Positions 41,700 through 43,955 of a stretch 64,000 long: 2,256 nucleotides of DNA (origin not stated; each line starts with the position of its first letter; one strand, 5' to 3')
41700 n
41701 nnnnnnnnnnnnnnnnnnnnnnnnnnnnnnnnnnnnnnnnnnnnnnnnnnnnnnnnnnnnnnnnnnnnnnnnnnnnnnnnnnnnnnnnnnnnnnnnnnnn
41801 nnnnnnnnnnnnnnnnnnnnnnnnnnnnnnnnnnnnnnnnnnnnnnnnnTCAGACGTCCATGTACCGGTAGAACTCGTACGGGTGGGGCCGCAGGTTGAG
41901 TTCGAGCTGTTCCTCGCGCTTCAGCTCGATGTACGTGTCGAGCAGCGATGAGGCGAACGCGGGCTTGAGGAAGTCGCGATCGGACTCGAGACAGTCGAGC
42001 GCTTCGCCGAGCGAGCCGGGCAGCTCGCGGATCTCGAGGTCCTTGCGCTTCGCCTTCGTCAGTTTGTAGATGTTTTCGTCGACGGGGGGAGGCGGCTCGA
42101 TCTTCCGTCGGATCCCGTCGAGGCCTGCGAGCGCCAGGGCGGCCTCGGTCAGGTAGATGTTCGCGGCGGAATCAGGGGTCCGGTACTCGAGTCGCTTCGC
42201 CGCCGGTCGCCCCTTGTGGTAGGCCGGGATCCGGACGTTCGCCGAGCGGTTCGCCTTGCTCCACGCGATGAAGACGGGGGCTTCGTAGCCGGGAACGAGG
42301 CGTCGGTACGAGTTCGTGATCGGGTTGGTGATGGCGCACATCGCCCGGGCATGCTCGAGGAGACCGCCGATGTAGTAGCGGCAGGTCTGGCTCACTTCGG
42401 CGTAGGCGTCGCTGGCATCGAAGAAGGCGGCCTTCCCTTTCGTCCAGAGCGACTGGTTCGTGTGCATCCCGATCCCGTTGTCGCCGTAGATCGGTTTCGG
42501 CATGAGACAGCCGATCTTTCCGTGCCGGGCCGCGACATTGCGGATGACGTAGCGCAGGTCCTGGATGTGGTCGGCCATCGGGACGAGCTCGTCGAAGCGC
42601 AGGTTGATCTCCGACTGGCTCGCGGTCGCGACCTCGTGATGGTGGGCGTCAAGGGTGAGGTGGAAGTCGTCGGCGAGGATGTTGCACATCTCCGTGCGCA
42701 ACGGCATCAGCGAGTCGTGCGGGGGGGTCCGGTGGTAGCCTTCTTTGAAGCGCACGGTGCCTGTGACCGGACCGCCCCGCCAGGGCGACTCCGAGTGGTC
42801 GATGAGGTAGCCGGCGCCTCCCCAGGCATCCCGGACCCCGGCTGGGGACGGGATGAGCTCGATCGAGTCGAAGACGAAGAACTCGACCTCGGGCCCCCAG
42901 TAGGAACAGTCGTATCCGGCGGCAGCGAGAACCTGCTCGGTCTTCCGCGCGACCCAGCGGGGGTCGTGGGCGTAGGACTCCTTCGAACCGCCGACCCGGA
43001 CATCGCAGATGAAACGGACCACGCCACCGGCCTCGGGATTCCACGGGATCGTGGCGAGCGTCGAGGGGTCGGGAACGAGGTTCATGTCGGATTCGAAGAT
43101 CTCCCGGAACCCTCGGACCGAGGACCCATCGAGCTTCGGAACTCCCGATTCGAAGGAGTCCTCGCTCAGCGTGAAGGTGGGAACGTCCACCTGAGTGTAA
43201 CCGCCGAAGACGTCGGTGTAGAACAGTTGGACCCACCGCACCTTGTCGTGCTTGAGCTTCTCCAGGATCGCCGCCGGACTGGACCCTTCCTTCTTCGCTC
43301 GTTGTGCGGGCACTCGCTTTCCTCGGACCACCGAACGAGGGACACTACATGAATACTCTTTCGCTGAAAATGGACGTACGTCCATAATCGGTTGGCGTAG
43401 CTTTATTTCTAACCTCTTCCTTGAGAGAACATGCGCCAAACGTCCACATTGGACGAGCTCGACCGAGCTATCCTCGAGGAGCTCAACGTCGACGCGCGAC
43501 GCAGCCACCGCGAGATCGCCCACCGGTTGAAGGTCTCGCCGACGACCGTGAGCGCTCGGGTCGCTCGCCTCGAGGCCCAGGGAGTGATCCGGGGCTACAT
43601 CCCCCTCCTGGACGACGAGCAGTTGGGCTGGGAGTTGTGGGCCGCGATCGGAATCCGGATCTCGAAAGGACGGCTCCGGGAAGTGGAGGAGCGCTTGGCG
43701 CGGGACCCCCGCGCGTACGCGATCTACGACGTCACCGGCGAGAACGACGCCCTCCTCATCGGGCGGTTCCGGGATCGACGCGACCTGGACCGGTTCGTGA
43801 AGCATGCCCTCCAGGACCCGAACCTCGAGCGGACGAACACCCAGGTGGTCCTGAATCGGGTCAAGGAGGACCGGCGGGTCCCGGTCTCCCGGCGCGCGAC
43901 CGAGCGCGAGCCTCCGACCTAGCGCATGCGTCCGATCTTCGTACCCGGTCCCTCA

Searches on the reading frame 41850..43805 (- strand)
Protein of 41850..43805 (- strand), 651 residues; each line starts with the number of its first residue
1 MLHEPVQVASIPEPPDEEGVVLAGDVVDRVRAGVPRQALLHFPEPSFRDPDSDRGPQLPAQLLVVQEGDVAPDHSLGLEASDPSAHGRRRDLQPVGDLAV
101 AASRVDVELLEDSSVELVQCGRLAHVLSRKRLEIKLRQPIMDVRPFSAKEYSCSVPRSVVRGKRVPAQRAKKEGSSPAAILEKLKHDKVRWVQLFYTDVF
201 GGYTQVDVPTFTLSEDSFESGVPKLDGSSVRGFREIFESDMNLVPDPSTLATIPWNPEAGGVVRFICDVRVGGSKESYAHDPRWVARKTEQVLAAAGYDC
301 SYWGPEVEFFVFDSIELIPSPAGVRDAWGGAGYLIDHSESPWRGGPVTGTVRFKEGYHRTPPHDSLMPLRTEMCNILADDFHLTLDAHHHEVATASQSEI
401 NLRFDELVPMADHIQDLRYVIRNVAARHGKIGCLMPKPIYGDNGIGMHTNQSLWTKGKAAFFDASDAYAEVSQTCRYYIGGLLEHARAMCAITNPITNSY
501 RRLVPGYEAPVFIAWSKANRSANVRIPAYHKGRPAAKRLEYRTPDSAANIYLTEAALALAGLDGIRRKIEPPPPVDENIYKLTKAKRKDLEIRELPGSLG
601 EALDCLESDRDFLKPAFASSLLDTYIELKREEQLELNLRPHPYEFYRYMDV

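Call 80: search_protein_families(library=pfam, proteins=[window:41850-43805:-], max_evalue=0.001)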
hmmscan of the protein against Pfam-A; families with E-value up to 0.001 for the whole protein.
window:41850-43805:- (651 aa): 2 families
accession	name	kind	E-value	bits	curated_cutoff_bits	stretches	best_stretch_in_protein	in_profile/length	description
PF00120.29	Gln-synt_C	-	8e-117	390.6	24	1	280-648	2-344/344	Glutamine synthetase, catalytic domain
PF03951.24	Gln-synt_N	-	1e-22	79.9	33.4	1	188-269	1-79/82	Glutamine synthetase, beta-Grasp domain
